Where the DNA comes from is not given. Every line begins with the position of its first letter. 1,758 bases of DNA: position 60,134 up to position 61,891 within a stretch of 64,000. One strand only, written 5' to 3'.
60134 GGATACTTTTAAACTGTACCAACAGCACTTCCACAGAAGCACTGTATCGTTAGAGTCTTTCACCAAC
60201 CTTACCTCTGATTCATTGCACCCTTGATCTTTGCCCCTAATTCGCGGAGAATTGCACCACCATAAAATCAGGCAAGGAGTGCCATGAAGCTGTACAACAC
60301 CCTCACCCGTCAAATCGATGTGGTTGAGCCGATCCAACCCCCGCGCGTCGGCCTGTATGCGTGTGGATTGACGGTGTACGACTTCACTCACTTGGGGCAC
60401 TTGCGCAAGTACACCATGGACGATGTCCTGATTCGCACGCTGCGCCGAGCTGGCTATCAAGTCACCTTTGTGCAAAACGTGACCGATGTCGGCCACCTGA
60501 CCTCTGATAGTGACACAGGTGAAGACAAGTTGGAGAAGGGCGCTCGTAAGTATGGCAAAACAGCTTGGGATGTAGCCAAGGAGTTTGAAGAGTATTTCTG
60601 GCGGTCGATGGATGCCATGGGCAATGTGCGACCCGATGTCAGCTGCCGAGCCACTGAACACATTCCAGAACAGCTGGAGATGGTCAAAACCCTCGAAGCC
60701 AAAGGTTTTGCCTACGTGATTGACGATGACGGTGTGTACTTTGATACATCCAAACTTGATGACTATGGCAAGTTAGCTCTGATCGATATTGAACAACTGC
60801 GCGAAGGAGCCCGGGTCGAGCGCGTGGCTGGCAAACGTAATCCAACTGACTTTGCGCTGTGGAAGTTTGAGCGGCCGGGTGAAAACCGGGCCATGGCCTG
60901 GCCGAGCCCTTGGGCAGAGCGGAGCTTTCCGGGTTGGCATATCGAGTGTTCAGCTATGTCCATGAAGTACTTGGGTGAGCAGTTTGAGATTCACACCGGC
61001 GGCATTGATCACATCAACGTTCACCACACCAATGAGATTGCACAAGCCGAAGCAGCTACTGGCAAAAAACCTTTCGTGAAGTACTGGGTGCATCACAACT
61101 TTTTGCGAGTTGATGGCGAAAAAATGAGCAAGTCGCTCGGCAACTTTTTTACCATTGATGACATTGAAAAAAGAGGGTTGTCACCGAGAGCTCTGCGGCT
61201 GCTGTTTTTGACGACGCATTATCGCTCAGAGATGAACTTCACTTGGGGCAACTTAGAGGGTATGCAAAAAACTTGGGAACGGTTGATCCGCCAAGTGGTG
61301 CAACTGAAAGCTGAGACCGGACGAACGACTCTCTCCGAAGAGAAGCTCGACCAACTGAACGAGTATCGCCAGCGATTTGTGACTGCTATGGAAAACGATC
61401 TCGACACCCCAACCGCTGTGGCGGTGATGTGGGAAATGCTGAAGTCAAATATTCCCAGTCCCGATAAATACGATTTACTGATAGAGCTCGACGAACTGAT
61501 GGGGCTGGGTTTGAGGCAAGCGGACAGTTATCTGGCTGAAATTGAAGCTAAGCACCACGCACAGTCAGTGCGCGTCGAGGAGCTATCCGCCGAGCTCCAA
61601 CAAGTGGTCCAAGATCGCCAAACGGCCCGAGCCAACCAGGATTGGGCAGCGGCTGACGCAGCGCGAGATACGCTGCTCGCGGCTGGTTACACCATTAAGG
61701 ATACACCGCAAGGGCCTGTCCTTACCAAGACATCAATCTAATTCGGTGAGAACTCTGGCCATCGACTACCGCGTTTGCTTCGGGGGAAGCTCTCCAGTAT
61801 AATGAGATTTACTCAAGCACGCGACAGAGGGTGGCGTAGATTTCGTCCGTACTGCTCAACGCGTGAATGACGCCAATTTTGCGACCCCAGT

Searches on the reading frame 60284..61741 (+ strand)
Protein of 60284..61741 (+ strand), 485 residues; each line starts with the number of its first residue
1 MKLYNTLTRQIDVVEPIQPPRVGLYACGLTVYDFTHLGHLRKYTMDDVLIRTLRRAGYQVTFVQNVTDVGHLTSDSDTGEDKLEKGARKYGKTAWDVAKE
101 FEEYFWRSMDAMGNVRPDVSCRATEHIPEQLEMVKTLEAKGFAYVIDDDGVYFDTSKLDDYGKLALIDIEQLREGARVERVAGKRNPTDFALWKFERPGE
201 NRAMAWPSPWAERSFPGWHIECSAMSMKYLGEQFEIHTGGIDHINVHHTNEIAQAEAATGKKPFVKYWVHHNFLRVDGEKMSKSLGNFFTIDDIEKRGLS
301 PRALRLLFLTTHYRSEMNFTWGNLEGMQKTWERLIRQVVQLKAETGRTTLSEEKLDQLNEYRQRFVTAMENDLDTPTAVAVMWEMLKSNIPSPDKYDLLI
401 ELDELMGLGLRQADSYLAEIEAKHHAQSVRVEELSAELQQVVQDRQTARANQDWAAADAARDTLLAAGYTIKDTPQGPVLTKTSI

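Call 5: search_protein_families(library=pfam, proteins=[window:60284-61741:+], max_evalue=0.01)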
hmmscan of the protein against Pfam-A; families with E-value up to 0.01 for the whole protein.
window:60284-61741:+ (485 aa): 6 families
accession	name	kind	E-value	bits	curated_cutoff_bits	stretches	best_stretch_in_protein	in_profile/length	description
PF01406.26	tRNA-synt_1e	-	2.1e-99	333.1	27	1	14-325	2-297/301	tRNA synthetases class I (C) catalytic domain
PF09334.17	tRNA-synt_1g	-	2.9e-11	43.2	20.1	2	247-334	295-379/391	tRNA synthetases class I (M)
PF00133.28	tRNA-synt_1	-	9.7e-11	41.5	22.7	1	236-319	331-413/414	tRNA synthetases class I (I, L, M and V)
PF23493.1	CysS_C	-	1.4e-07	32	23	1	433-476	3-46/51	Cysteinyl-tRNA ligase anticodon binding domain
PF01921.24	tRNA-synt_1f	-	2.9e-06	26.9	27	1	225-343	228-341/360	tRNA synthetases class I (K)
PF09190.17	DALR_2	-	0.0026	18.7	22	1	364-387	1-24/57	DALR domain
